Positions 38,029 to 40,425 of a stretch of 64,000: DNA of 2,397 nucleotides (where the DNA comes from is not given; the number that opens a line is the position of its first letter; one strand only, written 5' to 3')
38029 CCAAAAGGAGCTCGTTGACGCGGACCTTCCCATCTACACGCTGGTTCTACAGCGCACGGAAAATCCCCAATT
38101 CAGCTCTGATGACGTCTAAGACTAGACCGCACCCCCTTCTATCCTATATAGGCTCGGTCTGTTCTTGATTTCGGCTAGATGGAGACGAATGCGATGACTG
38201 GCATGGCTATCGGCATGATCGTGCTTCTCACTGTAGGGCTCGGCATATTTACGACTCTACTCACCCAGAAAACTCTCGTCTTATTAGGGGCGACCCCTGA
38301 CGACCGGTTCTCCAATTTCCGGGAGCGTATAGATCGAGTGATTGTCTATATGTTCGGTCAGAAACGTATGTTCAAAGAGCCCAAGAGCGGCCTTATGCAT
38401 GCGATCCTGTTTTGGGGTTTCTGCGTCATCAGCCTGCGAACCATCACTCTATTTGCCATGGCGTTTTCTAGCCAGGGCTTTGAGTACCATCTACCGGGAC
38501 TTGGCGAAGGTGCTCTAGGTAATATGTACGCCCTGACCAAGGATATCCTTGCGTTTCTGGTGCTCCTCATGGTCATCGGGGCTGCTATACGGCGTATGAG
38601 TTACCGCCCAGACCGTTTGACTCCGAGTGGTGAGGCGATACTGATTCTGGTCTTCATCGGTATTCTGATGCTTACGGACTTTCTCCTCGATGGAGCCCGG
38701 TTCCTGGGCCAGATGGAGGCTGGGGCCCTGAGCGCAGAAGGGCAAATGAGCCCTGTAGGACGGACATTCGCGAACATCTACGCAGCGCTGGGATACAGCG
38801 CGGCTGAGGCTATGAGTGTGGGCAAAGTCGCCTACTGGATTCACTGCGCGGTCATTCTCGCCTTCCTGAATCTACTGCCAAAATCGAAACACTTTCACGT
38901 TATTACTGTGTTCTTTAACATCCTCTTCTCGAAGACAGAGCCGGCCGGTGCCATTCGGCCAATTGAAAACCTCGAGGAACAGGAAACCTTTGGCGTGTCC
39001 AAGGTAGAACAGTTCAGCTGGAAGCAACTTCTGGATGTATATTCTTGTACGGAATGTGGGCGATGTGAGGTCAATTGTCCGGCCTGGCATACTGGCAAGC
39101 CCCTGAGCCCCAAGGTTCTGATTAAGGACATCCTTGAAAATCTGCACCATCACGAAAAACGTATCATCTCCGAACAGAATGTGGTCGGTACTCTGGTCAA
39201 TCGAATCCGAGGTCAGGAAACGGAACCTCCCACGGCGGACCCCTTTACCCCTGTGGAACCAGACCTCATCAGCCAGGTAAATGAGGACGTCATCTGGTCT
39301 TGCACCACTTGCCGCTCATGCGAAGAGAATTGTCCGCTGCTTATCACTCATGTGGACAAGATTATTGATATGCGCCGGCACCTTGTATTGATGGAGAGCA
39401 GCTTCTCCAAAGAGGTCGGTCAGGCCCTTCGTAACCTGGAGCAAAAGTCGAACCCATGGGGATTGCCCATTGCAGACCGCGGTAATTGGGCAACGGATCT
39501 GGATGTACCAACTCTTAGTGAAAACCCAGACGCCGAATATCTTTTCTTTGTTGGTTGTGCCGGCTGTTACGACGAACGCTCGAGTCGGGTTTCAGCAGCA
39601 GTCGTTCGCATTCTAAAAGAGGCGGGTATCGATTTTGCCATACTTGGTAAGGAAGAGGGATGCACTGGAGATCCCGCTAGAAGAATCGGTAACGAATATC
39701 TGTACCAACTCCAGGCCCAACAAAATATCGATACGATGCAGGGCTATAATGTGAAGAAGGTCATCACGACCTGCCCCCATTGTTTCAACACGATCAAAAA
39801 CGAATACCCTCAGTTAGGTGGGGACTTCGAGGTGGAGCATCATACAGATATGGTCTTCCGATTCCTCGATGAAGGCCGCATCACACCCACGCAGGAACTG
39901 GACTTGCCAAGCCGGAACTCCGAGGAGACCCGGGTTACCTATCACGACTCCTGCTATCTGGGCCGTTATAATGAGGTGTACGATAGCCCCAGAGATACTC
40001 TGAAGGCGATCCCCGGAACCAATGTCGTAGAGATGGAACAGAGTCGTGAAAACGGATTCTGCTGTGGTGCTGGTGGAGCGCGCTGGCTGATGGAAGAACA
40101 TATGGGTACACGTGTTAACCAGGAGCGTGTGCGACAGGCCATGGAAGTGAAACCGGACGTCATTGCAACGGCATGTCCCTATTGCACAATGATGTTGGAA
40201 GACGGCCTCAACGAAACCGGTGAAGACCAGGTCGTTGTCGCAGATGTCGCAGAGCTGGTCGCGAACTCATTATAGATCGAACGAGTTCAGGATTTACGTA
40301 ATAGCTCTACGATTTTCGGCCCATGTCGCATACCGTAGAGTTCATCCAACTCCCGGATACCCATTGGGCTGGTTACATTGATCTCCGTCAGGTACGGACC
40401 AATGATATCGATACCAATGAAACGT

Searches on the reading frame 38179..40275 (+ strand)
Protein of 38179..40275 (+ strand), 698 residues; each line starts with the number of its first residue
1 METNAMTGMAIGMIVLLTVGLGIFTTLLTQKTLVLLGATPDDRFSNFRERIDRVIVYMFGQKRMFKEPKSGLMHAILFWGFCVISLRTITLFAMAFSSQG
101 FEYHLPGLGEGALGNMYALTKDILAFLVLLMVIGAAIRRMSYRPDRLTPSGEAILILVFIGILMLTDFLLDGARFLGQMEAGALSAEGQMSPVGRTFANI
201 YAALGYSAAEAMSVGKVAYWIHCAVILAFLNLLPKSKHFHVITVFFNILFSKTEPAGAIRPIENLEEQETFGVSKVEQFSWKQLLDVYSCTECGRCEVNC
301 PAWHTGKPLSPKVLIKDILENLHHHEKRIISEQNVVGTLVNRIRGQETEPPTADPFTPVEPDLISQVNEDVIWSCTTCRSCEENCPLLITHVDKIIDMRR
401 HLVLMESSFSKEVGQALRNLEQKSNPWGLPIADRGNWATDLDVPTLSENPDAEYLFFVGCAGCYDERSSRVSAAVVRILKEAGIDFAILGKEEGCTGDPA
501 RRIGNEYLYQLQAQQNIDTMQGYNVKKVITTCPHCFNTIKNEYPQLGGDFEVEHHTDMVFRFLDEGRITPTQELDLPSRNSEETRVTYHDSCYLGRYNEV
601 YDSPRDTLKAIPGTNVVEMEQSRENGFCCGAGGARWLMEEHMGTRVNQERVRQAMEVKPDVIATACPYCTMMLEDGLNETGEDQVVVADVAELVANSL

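Call 90: search_protein_families(library=pfam, proteins=[window:38179-40275:+], max_evalue=0.00001)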
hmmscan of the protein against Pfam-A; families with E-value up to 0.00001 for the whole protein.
window:38179-40275:+ (698 aa): 5 families
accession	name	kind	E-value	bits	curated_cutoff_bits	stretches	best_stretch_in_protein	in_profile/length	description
PF02754.22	CCG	-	1.3e-35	121.8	20.6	2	586-673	1-84/85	Cysteine-rich domain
PF13187.11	Fer4_9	-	7.9e-08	32.6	27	1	290-386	2-48/52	4Fe-4S dicluster domain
PF13183.11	Fer4_8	-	3.7e-07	31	27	1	287-387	2-66/68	4Fe-4S dicluster domain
PF13484.11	Fer4_16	-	3.6e-06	28.1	30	0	290-333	2-44/66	4Fe-4S double cluster binding domain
PF13534.11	Fer4_17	-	5.9e-06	27.2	22.2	0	274-301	32-57/61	4Fe-4S dicluster domain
